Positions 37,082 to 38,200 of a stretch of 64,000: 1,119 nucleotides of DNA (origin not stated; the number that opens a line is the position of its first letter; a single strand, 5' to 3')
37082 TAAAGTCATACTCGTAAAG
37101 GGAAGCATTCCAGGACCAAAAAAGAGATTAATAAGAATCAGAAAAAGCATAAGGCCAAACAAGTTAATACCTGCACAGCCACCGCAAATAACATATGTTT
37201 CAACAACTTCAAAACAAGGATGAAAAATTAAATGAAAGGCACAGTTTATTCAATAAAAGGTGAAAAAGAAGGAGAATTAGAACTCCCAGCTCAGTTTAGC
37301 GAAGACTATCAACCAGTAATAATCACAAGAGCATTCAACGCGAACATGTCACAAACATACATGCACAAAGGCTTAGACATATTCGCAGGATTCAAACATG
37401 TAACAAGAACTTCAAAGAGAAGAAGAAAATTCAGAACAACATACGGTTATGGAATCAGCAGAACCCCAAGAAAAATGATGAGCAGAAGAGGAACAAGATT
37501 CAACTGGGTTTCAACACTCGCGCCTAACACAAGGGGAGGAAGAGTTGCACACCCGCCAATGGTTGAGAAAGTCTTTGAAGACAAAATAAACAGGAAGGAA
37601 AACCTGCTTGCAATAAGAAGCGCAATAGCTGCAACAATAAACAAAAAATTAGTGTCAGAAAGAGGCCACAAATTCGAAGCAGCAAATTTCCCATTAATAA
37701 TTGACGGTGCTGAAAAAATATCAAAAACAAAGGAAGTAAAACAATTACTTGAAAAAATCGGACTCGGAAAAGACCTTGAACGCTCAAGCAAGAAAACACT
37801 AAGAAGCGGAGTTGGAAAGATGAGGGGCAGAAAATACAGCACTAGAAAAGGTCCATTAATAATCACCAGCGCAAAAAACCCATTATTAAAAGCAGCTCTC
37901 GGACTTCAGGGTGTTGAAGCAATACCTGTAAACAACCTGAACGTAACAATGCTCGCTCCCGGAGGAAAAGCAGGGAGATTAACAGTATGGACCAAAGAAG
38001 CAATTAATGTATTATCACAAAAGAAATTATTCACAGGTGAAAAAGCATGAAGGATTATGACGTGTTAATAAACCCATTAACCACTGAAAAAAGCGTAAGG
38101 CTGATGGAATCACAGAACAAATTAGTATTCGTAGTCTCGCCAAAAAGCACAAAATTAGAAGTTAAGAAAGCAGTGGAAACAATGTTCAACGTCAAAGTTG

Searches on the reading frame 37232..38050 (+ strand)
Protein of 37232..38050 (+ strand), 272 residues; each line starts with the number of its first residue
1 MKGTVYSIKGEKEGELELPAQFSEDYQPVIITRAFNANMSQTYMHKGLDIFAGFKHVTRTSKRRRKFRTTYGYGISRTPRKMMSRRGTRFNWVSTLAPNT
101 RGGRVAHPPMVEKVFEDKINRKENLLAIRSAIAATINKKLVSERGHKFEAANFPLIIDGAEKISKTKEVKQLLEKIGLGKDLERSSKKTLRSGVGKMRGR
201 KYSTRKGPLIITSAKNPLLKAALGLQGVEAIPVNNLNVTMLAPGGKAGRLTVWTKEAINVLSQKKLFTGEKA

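Call 91: search_protein_families(library=pfam, proteins=[window:37232-38050:+], max_evalue=0.0001)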
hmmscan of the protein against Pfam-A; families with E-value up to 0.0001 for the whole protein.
window:37232-38050:+ (272 aa): 1 family
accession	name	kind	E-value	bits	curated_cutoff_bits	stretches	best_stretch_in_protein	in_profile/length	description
PF00573.27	Ribosomal_L4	-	7.8e-30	104.4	25.8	1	17-263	2-189/190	Ribosomal protein L4/L1 family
